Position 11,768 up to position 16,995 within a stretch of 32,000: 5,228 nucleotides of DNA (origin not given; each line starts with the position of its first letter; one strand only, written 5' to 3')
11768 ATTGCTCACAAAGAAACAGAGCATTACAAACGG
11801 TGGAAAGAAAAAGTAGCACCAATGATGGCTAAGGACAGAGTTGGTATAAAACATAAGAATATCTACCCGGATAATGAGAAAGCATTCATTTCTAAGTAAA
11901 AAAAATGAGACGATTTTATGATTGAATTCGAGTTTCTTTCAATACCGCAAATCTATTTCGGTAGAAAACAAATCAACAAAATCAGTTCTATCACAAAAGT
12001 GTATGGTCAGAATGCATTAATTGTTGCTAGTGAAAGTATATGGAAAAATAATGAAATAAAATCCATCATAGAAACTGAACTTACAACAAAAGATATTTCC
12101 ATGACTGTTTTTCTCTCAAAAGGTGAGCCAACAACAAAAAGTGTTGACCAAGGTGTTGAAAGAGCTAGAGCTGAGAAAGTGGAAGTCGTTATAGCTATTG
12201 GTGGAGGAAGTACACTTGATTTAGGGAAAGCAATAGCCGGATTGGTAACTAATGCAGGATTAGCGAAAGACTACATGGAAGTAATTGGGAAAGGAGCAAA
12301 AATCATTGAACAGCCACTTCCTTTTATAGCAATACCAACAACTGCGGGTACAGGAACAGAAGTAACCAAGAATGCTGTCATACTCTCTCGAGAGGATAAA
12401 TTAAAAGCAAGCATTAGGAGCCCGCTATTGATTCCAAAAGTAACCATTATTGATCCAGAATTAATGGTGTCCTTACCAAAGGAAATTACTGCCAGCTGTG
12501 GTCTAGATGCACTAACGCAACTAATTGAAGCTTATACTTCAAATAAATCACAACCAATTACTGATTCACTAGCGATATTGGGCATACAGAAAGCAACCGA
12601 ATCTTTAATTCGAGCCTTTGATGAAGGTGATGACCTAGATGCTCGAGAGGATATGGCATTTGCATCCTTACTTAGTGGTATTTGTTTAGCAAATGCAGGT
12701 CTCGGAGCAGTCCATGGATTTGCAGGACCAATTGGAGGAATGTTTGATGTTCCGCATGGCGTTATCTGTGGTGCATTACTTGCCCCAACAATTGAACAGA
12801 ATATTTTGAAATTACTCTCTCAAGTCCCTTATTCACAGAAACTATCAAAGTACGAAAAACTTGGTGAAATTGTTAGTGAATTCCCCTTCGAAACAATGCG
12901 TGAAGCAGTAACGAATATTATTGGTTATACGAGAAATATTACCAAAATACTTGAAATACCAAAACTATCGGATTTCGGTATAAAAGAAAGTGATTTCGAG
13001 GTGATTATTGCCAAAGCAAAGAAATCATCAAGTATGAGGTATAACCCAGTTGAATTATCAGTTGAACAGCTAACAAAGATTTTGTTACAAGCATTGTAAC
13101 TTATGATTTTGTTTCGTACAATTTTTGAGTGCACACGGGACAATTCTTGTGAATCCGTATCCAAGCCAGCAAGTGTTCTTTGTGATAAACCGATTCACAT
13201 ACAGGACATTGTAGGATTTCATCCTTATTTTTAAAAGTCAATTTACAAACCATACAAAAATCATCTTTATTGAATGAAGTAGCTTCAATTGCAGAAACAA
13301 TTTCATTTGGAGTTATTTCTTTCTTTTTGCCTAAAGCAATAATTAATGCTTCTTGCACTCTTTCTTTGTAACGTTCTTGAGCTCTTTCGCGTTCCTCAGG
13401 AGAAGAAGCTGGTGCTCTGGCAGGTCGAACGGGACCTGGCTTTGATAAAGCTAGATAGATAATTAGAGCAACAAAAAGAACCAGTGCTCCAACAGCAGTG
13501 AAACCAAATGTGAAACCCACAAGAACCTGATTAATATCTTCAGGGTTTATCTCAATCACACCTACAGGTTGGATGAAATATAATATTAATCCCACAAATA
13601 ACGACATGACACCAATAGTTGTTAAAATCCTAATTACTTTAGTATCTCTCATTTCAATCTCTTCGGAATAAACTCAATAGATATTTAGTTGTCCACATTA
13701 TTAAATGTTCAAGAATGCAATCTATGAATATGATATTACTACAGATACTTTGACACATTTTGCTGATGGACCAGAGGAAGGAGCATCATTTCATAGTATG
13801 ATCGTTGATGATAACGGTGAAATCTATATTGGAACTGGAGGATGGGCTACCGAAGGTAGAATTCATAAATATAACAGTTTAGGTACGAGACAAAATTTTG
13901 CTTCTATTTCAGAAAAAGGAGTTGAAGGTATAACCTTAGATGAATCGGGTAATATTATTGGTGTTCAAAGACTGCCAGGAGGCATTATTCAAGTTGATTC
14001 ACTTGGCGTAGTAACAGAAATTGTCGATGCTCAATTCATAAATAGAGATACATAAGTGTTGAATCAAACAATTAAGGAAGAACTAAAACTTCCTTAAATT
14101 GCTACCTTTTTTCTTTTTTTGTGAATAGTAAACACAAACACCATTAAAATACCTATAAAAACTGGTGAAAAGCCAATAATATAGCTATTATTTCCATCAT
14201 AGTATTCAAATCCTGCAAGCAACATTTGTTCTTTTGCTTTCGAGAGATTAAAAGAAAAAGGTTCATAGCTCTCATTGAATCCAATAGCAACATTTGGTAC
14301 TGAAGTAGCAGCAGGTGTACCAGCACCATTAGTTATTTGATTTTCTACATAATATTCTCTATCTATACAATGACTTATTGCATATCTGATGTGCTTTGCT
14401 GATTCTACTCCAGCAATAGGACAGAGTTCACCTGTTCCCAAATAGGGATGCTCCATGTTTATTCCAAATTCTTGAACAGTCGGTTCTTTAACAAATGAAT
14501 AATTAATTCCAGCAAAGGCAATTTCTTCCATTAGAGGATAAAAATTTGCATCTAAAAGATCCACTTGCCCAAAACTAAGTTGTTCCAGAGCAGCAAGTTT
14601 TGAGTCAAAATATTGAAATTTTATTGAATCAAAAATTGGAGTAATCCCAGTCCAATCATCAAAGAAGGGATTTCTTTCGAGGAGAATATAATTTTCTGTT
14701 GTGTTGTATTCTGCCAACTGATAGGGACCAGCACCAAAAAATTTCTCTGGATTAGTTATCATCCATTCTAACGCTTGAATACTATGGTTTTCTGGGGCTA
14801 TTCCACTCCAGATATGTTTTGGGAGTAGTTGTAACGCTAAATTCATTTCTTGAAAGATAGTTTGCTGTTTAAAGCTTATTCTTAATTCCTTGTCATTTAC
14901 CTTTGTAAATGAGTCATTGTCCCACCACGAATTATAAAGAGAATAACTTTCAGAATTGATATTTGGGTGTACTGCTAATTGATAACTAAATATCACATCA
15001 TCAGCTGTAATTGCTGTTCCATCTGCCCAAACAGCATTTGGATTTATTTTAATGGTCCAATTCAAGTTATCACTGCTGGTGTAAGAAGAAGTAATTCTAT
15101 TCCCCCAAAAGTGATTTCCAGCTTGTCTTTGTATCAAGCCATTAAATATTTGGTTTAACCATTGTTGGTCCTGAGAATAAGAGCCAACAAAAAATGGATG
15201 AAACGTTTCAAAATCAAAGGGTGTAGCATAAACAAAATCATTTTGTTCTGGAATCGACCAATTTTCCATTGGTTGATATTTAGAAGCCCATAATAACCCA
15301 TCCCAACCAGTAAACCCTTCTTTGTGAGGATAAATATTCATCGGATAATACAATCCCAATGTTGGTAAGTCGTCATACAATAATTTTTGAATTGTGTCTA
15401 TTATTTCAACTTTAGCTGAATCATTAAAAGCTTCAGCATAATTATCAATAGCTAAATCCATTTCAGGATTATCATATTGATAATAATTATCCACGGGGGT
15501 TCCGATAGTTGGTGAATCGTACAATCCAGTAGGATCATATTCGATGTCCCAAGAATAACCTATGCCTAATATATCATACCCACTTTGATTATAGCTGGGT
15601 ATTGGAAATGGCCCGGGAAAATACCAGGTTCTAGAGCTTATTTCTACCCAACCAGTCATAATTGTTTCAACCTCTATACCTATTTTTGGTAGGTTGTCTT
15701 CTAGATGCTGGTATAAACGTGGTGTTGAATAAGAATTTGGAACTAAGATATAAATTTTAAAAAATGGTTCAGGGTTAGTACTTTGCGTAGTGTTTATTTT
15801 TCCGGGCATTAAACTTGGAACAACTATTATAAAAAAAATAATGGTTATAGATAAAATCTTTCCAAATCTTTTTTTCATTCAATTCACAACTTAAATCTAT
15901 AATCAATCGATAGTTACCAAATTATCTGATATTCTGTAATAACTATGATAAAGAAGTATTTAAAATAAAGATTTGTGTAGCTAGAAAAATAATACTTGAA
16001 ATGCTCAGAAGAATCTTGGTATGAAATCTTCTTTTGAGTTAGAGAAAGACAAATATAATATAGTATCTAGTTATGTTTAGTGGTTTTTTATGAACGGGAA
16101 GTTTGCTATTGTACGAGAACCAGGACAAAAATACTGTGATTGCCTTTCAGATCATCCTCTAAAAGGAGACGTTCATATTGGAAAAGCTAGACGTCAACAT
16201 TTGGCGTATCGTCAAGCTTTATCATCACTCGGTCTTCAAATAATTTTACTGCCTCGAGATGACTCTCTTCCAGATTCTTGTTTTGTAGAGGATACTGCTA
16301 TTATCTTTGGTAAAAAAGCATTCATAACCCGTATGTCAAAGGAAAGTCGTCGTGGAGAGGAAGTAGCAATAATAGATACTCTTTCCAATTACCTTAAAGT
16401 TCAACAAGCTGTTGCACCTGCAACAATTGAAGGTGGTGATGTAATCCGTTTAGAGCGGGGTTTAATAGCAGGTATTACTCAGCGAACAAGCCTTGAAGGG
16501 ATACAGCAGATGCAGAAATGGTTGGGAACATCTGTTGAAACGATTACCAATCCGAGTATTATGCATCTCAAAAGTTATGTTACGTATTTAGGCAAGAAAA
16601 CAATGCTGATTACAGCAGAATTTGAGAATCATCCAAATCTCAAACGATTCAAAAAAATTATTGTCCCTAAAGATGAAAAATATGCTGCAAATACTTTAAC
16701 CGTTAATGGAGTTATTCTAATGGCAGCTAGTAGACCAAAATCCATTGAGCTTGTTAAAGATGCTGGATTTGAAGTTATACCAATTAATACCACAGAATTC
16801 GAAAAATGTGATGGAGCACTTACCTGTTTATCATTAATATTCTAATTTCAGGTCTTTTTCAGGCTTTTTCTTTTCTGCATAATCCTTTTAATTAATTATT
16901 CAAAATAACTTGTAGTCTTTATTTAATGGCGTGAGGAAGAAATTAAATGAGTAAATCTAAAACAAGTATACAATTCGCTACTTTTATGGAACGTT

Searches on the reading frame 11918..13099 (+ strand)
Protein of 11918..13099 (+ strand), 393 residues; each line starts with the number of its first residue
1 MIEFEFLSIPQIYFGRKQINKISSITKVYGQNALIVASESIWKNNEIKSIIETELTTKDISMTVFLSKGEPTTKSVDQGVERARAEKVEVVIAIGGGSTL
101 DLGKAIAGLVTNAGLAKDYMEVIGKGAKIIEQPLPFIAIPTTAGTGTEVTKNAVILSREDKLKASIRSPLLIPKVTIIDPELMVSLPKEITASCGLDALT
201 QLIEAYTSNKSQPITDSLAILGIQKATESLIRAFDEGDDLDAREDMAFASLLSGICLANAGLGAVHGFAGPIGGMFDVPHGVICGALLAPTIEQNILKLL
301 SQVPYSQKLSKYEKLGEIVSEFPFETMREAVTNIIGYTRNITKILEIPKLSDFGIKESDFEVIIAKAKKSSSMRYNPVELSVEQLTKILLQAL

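Call 9: search_protein_families(library=pfam, proteins=[window:11918-13099:+], max_evalue=0.001)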
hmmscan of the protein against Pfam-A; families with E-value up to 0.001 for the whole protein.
window:11918-13099:+ (393 aa): 3 families
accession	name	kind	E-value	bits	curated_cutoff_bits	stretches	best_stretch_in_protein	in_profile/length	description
PF00465.25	Fe-ADH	-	8.1e-46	156.1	31.3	1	11-180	3-168/168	Iron-containing alcohol dehydrogenase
PF25137.1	ADH_Fe_C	-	6.7e-36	124.2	27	1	191-392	1-193/194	Fe-containing alcohol dehydrogenase family, C-terminal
PF13685.12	Fe-ADH_2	-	1.3e-11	45.2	28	1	25-108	14-95/149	Iron-containing alcohol dehydrogenase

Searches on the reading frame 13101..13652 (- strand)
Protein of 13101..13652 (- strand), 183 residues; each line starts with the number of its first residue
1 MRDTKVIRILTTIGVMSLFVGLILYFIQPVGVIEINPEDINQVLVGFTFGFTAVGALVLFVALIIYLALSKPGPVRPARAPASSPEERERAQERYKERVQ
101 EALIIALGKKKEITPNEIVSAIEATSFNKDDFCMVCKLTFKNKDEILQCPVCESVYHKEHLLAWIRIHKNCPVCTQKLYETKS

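Call 9: search_protein_families(library=pfam, proteins=[window:13101-13652:-], max_evalue=0.001)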
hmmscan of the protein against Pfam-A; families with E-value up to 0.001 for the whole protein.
window:13101-13652:- (183 aa): 2 families
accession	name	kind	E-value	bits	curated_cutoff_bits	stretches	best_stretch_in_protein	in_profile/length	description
PF14446.12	Prok-RING_1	-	2.4e-07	31.1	29.1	1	131-159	5-33/54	Prokaryotic RING finger family 1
PF13639.12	zf-RING_2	-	2.9e-06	27.9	27.3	1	133-174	3-43/44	Ring finger domain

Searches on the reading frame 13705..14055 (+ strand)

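Call 9: search_protein_families(library=pfam, proteins=[window:13705-14055:+], max_evalue=0.001)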
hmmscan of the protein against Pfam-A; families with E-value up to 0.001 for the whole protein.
window:13705-14055:+ (116 aa): 1 family
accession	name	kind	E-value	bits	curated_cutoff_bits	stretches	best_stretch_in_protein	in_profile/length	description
PF08450.18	SGL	-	0.00037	20.6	26.3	0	4-47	60-106/246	SMP-30/Gluconolactonase/LRE-like region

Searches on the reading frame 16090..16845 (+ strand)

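Call 9: search_protein_families(library=pfam, proteins=[window:16090-16845:+], max_evalue=0.001)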
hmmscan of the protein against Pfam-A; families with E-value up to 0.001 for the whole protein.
window:16090-16845:+ (251 aa): 2 families
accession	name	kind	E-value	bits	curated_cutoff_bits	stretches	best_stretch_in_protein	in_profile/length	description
PF02274.22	ADI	-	1.3e-14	54.4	22.8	1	59-179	120-261/377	Arginine deiminase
PF19420.4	DDAH_eukar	-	7.3e-10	39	23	1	25-151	20-161/291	N,N dimethylarginine dimethylhydrolase, eukaryotic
